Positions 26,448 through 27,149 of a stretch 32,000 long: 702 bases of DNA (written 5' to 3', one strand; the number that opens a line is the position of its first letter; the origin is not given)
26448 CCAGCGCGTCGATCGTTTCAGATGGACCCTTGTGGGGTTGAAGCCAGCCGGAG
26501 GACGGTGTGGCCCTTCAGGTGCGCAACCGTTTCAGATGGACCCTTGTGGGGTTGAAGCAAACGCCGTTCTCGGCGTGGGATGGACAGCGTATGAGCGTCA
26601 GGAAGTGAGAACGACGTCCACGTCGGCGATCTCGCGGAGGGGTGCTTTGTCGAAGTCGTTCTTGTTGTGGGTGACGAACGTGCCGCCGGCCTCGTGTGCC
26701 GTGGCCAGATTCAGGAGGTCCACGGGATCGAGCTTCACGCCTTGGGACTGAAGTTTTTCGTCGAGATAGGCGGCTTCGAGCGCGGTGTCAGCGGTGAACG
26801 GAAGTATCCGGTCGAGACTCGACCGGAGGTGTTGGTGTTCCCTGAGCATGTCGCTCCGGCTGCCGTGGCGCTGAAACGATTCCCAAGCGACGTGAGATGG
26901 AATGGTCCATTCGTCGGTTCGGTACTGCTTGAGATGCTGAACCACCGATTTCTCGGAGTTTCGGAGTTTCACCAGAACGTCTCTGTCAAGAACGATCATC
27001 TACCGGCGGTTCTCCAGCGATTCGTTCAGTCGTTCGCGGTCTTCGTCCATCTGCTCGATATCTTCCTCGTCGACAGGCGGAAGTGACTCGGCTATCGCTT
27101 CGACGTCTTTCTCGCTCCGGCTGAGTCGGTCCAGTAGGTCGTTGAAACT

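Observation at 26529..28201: Two complete VapBC toxin-antitoxin cassettes occupy spacer positions of a CRISPR array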

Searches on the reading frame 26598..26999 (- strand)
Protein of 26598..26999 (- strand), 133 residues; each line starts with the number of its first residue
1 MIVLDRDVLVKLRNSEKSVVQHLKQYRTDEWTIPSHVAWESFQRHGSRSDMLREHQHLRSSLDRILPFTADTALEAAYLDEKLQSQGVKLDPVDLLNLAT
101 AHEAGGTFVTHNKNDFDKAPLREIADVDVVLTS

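Call 9: search_protein_families(library=pfam, proteins=[window:26598-26999:-], max_evalue=0.01)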
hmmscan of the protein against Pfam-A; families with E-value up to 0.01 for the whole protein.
window:26598-26999:- (133 aa): 1 family
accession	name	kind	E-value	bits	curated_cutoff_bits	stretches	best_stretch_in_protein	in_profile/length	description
PF01850.27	PIN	-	7.1e-10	40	23.6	1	2-119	1-117/120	PIN domain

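Call 11: find_encoding_contigs(protein=window:26598-26999:-, flank=6000, max_places=10)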
Protein window:26598-26999:- (133 aa): no gene with exactly this product is on record in the collection.

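Call 13: find_homologous_proteins(query=window:26601-26999:-, max_evalue=0.00001)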
Query seq(133 aa) (133 aa): 220 proteins with E <= 0.00001 among 234 candidates; the best 120 are listed.
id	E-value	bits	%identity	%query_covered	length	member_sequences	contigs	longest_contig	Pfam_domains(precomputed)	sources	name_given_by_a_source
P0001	1.2e-74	266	92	100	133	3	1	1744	PF01850.28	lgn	-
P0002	2.1e-73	262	90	100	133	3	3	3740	PF01850.28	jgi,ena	-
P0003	2.3e-73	262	90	100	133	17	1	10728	PF01850.28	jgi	jgi:tRNA(fMet)-specific endonuclease VapC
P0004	2.9e-73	262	91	100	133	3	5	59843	PF01850.28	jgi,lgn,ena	-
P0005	9.7e-73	260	92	100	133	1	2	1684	PF01850.28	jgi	jgi:tRNA(fMet)-specific endonuclease VapC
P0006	9.2e-72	257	89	100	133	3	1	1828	PF01850.28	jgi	jgi:tRNA(fMet)-specific endonuclease VapC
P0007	3.4e-69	248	85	99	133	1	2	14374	PF01850.28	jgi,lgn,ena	jgi:tRNA(fMet)-specific endonuclease VapC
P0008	5.3e-69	248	86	99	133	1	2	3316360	PF01850.28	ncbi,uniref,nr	ncbi:tRNA(fMet)-specific endonuclease VapC [Haloarcula quadrata]|uniref:tRNA(fMet)-specific endonucl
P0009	2.8e-68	245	84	99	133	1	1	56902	PF01850.28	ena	-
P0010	1.1e-67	244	84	100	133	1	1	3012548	PF01850.28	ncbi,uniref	ncbi:type II toxin-antitoxin system VapC family toxin [Haloarcula marismortui]|uniref:type II toxin-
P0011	1.1e-67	243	81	100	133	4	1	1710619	PF01850.28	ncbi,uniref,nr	ncbi:PIN domain-containing protein [Halomicroarcula sp. F28]|uniref:type II toxin-antitoxin system V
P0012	1.4e-67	243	84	100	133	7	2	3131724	PF01850.28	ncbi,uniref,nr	ncbi:PIN domain-containing protein [Haloarcula marismortui ATCC 43049]|uniref:PIN domain-containing 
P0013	7.7e-66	238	83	99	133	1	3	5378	PF01850.28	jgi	-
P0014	2.1e-65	236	83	99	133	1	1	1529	PF01850.28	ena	-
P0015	2.8e-64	232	80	99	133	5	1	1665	PF01850.28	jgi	jgi:tRNA(fMet)-specific endonuclease VapC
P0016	1.3e-63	230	81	99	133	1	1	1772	PF01850.28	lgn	-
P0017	1.6e-63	230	78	99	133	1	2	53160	PF01850.28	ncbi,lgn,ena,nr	ncbi:PIN domain nuclease [Halobacteriales archaeon QS_4_62_28]|nr:MAG: PIN domain nuclease [Halobact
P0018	1.7e-63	230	77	99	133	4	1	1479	PF01850.28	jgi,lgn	-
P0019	4.9e-63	228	77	98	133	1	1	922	PF01850.28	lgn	-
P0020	4.9e-63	228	79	99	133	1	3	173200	PF01850.28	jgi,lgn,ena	-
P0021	1.1e-62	227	79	98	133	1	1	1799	PF01850.28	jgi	-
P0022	2.0e-62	226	77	99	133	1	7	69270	PF01850.28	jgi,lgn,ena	jgi:tRNA(fMet)-specific endonuclease VapC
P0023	4.6e-62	225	78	99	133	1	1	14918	PF01850.28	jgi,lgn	-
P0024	4.8e-62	225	78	99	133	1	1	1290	PF01850.28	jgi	-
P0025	9.2e-62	224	77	98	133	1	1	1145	PF01850.28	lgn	-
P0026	6.1e-61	222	77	99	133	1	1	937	PF01850.28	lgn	-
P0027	1.0e-60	221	77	99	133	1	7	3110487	PF01850.28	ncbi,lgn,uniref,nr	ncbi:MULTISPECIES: type II toxin-antitoxin system VapC family toxin [Halomicrobium]|uniref:PIN domai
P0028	1.8e-60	220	76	99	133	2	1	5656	PF01850.28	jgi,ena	-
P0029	2.7e-60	220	75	98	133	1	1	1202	PF01850.28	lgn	-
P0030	5.5e-60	219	75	100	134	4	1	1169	PF01850.28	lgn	-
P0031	8.9e-60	218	77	99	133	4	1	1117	PF01850.28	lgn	-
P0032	9.8e-60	218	75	98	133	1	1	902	PF01850.28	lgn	-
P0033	2.2e-59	217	75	99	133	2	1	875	PF01850.28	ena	-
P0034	4.1e-59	216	75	100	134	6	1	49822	PF01850.28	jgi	jgi:tRNA(fMet)-specific endonuclease VapC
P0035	4.5e-59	216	76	99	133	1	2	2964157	PF01850.28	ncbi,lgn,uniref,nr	ncbi:type II toxin-antitoxin system VapC family toxin [Halomicrobium katesii]|uniref:type II toxin-a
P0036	6.7e-59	215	77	99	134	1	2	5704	PF01850.28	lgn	-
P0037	1.4e-58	214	74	100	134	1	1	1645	PF01850.28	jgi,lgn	jgi:tRNA(fMet)-specific endonuclease VapC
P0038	1.7e-58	214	74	99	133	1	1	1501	PF01850.28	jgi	-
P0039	1.9e-58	214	73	99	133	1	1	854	PF01850.28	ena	-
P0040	2.7e-58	213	75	98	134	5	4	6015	PF01850.28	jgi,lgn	jgi:tRNA(fMet)-specific endonuclease VapC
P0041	9.7e-58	211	75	100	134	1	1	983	PF01850.28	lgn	-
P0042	2.1e-57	210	72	99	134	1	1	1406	PF01850.28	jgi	jgi:tRNA(fMet)-specific endonuclease VapC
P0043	3.4e-57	210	73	99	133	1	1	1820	PF01850.28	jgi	-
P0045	6.4e-57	209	74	100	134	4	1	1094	PF01850.28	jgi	jgi:tRNA(fMet)-specific endonuclease VapC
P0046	6.7e-57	209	71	100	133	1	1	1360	PF01850.28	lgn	-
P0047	3.8e-56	206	72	100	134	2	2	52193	PF01850.28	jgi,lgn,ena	-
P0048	1.8e-55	204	71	100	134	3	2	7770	PF01850.28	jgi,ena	jgi:tRNA(fMet)-specific endonuclease VapC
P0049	1.9e-55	204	71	100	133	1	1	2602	PF01850.28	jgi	jgi:tRNA(fMet)-specific endonuclease VapC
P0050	3.0e-55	203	72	100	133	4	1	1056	PF01850.28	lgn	-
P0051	3.2e-55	203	71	100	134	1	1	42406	PF01850.28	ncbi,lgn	ncbi:MAG: type II toxin-antitoxin system VapC family toxin [Halorientalis sp.]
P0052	4.5e-55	203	70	100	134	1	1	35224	PF01850.28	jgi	jgi:tRNA(fMet)-specific endonuclease VapC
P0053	1.6e-54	201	68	99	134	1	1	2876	PF01850.28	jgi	jgi:tRNA(fMet)-specific endonuclease VapC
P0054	5.4e-54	199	69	100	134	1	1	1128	PF01850.28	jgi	jgi:tRNA(fMet)-specific endonuclease VapC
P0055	6.5e-54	199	69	100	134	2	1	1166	PF01850.28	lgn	-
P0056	1.0e-52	195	68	99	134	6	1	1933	PF01850.28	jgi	jgi:tRNA(fMet)-specific endonuclease VapC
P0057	1.0e-52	195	69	99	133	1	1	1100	PF01850.28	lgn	-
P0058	1.6e-52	194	68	99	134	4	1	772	PF01850.28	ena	-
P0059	7.1e-52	192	68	100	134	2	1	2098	PF01850.28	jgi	jgi:tRNA(fMet)-specific endonuclease VapC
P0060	1.1e-51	192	70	99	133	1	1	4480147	PF01850.28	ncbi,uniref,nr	ncbi:type II toxin-antitoxin system VapC family toxin [Halosimplex rubrum]|uniref:Type II toxin-anti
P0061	1.5e-51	191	65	100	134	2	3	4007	PF01850.28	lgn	-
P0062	1.9e-51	191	68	100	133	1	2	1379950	PF01850.28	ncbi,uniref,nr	ncbi:type II toxin-antitoxin system VapC family toxin [Halomicroarcula limicola]|uniref:Type II toxi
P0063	1.2e-50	188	67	99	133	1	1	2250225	PF01850.28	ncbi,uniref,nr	ncbi:type II toxin-antitoxin system VapC family toxin [Halosimplex halophilum]|uniref:type II toxin-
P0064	3.4e-50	187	68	98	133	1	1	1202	PF01850.28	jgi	jgi:tRNA(fMet)-specific endonuclease VapC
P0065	6.4e-50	186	67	99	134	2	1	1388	PF01850.28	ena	-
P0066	1.0e-49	185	66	98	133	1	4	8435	PF01850.28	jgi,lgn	jgi:tRNA(fMet)-specific endonuclease VapC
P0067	1.0e-49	185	67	99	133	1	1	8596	PF01850.28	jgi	jgi:tRNA(fMet)-specific endonuclease VapC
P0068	1.6e-49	185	68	99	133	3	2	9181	PF01850.28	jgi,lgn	-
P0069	1.7e-49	185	67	99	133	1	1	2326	PF01850.28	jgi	-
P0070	1.7e-49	185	67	99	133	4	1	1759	PF01850.28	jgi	-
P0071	1.8e-49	185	65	100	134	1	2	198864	PF01850.28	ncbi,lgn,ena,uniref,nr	ncbi:type II toxin-antitoxin system VapC family toxin [Halorientalis sp.]|uniref:type II toxin-antit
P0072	2.5e-49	184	65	99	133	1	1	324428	PF01850.28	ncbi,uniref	ncbi:type II toxin-antitoxin system VapC family toxin [Halosimplex halobium]|uniref:type II toxin-an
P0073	2.7e-49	184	65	99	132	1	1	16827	PF01850.28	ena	-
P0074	2.8e-49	184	67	98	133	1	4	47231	PF01850.28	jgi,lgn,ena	-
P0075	8.6e-49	182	65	99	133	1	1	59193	PF01850.28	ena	-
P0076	8.9e-49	182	68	90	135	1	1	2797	PF01850.28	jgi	-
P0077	1.2e-48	182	65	100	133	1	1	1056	PF01850.28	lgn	-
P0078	1.2e-48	182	65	99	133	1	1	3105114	PF01850.28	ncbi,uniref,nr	ncbi:type II toxin-antitoxin system VapC family toxin [Halomicrobium sp. LC1Hm]|uniref:type II toxin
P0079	1.2e-48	182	68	100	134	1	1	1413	PF01850.28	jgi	-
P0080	1.3e-48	182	65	100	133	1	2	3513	PF01850.28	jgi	-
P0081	1.3e-48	182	65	99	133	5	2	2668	PF01850.28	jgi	-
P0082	1.5e-48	182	66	99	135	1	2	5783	PF01850.28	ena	-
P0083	1.7e-48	181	65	100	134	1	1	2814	PF01850.28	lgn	-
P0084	2.0e-48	181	66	93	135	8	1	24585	PF01850.28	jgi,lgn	-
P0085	2.6e-48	181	66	100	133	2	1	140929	PF01850.28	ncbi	ncbi:type II toxin-antitoxin system VapC family toxin [Haloarcula sp. AONF1]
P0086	2.8e-48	181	65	100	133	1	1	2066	PF01850.28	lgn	-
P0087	3.0e-48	181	66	99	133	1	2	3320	PF01850.28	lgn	-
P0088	3.1e-48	181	62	98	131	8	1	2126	PF01850.28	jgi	-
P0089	6.1e-48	180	65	98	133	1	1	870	PF01850.28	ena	-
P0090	8.1e-48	179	66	99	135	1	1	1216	PF01850.28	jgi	jgi:tRNA(fMet)-specific endonuclease VapC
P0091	9.1e-48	179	65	100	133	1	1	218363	PF01850.28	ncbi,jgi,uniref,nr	ncbi:type II toxin-antitoxin system VapC family toxin [Haloarcula argentinensis]|jgi:tRNA(fMet)-spec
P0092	9.4e-48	179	63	98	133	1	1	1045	PF01850.28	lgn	-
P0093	1.7e-47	178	62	99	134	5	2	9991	PF01850.28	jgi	jgi:tRNA(fMet)-specific endonuclease VapC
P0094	1.7e-47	178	64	99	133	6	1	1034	PF01850.28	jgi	-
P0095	3.1e-47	177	64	100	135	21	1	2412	PF01850.28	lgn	-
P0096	3.5e-47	177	66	99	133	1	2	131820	PF01850.28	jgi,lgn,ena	-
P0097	4.2e-47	177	66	99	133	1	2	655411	PF01850.28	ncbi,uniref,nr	ncbi:type II toxin-antitoxin system VapC family toxin [Haloarcula salina]|uniref:Type II toxin-antit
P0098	4.3e-47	177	66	99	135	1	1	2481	PF01850.28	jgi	-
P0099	4.3e-47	177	65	99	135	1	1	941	PF01850.28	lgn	-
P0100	5.6e-47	177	63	100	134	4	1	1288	PF01850.28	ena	-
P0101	6.1e-47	176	63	99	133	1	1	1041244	PF01850.28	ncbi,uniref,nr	ncbi:type II toxin-antitoxin system VapC family toxin [Haloarcula sediminis]|uniref:type II toxin-an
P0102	1.0e-46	176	65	99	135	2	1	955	PF01850.28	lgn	-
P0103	1.2e-46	176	66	99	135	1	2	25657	PF01850.28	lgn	-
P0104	1.2e-46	176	66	100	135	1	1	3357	PF01850.28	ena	-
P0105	1.2e-46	176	64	100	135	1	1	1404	PF01850.28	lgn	-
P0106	1.3e-46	175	62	98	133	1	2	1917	PF01850.28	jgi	jgi:tRNA(fMet)-specific endonuclease VapC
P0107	1.5e-46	175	68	99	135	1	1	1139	PF01850.28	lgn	-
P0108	1.5e-46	175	62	99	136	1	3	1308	PF01850.28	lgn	-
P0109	2.3e-46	175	63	99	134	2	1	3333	PF01850.28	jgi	jgi:tRNA(fMet)-specific endonuclease VapC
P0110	2.3e-46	175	65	98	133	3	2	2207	PF01850.28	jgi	-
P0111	5.0e-46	174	64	98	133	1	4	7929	PF01850.28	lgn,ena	-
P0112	5.2e-46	173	61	99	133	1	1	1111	PF01850.28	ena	-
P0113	5.6e-46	173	68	91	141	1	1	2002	PF01850.28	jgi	-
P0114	6.0e-46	173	61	93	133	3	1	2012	PF01850.28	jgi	-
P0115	6.6e-46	173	63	98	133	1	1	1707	PF01850.28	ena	-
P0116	8.3e-46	173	61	98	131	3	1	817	PF01850.28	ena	-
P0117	9.1e-46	173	61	98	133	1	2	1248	PF01850.28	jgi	jgi:tRNA(fMet)-specific endonuclease VapC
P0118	1.0e-45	172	60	99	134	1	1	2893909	PF01850.28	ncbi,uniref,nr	ncbi:type II toxin-antitoxin system VapC family toxin [Halapricum desulfuricans]|uniref:PIN domain c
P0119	1.1e-45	172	66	98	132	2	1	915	PF01850.28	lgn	-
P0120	1.6e-45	172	63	98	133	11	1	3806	PF01850.28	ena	-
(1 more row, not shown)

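Call 14: find_encoding_contigs(protein=P0004, flank=6000, max_places=5)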
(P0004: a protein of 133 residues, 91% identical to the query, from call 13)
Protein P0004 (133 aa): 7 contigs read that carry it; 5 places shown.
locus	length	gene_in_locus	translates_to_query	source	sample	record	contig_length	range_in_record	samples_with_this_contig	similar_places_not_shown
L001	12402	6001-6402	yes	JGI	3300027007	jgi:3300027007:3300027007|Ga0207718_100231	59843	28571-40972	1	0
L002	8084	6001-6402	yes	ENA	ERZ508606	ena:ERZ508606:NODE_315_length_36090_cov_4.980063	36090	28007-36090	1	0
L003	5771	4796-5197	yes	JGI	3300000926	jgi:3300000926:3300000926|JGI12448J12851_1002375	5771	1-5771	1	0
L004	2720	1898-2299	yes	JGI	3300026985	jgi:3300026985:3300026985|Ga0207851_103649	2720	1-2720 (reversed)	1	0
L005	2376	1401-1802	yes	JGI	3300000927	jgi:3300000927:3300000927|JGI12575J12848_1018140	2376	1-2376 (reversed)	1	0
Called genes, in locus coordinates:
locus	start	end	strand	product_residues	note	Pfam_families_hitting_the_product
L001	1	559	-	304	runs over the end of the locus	PF00892:EamA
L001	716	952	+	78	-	PF11755:DUF3311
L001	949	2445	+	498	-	PF00474:SSF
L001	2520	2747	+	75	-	-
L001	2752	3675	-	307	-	PF01210:NAD_Gly3P_dh_N, PF02558:ApbA, PF08546:ApbA_C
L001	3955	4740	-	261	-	PF24381:DUF7537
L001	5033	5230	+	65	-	-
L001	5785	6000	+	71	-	PF02697:VAPB_antitox, PF24434:DUF7557 (weak)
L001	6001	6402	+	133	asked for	PF01850:PIN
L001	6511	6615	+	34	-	-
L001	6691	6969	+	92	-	PF04014:MazE_antitoxin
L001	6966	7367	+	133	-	-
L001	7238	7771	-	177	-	-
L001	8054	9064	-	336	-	PF02899:Phage_int_SAM_1 (weak)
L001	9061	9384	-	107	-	-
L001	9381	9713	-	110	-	-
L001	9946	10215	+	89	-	-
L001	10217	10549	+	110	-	-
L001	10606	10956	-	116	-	-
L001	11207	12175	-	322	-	-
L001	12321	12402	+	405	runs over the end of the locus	-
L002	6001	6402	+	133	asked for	PF01850:PIN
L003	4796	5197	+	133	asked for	PF01850:PIN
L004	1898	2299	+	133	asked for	PF01850:PIN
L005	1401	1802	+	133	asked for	PF01850:PIN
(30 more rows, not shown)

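Call 15: find_encoding_contigs(protein=P0012, flank=6000, max_places=4)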
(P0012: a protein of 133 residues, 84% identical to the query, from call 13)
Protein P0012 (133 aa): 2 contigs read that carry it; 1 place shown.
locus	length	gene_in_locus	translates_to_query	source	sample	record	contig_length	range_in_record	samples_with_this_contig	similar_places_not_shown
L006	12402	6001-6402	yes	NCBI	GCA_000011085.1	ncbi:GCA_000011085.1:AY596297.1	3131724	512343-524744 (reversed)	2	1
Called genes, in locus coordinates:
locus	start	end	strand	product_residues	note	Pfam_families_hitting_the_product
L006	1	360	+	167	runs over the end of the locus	-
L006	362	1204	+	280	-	-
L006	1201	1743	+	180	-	-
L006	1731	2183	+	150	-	-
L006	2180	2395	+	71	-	-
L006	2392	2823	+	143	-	-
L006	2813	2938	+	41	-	-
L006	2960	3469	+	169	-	-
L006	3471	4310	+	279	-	-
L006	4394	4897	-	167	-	-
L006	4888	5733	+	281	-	PF00589:Phage_integrase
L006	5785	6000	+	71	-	PF02697:VAPB_antitox, PF24434:DUF7557 (weak)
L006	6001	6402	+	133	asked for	PF01850:PIN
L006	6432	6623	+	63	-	-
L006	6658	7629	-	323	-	-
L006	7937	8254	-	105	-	-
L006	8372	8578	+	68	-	PF01402:RHH_1 (weak)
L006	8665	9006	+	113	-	-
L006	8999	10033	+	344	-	PF00589:Phage_integrase (weak)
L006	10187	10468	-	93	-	PF26119:DUF8036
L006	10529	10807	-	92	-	PF25213:HVO_A0261_N, PF01022:HTH_5, PF12840:HTH_20, PF24033:DUF7342 (weak), PF13412:HTH_24 (weak)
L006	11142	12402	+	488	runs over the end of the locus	PF14344:DUF4397, PF07495:Y_Y_Y (faint), PF14344:DUF4397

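Call 16: find_encoding_contigs(protein=P0008, flank=6000, max_places=4)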
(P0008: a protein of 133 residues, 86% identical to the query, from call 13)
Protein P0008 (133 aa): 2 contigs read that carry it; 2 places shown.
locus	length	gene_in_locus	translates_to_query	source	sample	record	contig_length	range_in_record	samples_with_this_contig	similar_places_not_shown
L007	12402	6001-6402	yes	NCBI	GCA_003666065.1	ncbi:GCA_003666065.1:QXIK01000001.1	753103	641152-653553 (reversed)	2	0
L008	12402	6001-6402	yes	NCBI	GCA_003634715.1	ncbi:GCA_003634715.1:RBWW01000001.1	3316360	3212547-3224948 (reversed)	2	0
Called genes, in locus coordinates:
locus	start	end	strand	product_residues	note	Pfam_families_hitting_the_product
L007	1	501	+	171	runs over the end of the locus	-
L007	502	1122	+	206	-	-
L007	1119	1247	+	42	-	-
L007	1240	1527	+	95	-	-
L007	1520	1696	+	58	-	-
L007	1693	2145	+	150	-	PF25941:PDDEXK_16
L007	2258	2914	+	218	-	PF28006:HpsJ (weak)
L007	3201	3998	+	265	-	-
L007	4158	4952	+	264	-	-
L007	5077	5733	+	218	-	PF00589:Phage_integrase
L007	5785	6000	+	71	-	PF02697:VAPB_antitox, PF24434:DUF7557 (weak)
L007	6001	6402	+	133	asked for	PF01850:PIN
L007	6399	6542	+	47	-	-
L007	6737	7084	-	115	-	-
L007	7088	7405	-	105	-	-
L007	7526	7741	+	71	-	-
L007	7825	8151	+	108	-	-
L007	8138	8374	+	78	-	PF24115:DUF7389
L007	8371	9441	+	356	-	PF00589:Phage_integrase (weak)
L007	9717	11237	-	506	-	-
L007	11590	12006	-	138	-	PF00571:CBS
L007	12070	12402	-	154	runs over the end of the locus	PF00383:dCMP_cyt_deam_1, PF14437:MafB19-deam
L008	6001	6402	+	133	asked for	PF01850:PIN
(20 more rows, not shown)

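Call 25: find_encoding_contigs(protein=P0001, flank=6000, max_places=5)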
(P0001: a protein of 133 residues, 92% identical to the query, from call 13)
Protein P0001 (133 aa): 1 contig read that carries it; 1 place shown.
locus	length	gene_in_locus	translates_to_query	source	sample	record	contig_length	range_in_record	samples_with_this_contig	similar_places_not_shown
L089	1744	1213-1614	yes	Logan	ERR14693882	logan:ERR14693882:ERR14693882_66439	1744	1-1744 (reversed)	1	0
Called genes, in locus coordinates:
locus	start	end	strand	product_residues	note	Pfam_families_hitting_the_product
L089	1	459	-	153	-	?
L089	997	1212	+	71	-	PF02697:VAPB_antitox, PF24434:DUF7557 (weak)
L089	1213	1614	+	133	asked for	PF01850:PIN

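Call 26: find_encoding_contigs(protein=P0005, flank=6000, max_places=5)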
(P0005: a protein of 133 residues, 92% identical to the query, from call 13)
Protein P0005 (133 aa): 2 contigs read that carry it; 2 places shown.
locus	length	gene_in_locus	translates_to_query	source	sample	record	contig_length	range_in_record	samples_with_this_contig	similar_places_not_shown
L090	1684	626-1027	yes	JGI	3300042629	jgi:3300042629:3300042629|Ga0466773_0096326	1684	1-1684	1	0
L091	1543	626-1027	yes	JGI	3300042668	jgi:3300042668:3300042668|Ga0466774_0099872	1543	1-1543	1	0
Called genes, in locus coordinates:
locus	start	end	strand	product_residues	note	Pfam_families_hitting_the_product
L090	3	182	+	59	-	?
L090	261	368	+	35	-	-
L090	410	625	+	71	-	PF02697:VAPB_antitox, PF24434:DUF7557 (weak)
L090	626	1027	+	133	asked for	PF01850:PIN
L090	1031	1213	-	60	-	-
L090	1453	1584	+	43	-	-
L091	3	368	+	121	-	PF00589:Phage_integrase (weak)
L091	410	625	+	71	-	PF02697:VAPB_antitox, PF24434:DUF7557 (weak)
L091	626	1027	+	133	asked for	PF01850:PIN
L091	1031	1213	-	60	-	-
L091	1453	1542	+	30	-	?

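Call 27: find_encoding_contigs(protein=P0003, flank=6000, max_places=5)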
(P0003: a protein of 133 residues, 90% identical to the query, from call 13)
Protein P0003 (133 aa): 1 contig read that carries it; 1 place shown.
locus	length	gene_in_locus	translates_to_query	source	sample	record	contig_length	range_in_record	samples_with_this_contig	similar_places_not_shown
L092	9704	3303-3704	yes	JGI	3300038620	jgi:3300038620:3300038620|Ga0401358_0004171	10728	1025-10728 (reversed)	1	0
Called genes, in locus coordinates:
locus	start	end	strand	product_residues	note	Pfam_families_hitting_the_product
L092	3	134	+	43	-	?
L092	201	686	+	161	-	PF25941:PDDEXK_16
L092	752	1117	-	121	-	-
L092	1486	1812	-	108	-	-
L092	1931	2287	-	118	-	-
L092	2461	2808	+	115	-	PF00589:Phage_integrase (weak)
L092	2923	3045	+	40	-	-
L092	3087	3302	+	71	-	PF02697:VAPB_antitox, PF24434:DUF7557 (weak)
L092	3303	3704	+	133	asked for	PF01850:PIN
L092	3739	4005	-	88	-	-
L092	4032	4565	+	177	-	-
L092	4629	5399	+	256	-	PF19810:HFX_2341_N, PF22665:WHD_DUF6293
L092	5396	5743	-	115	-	-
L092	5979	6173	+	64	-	PF00313:CSD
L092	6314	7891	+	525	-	-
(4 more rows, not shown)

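Call 49: find_related_loci(query=window:26598-26999:-, collection=viral_contigs, flank=4000)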
Query window:26598-26999:- (133 aa) in viral_contigs; peptide patterns used: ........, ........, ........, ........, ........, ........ (x = any residue, [..] = any of these).
7 stretches matched a pattern, but none encodes a relative of the query by tblastn (E <= 1e-3).

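Call 70: find_related_loci(query=L007:5077-5733:+, collection=viral_contigs, flank=5000)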
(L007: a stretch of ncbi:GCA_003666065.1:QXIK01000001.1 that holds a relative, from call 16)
Query L007:5077-5733:+ (218 aa) in viral_contigs; peptide patterns used: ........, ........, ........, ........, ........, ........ (x = any residue, [..] = any of these).
11 stretches matched a pattern, but none encodes a relative of the query by tblastn (E <= 1e-3).
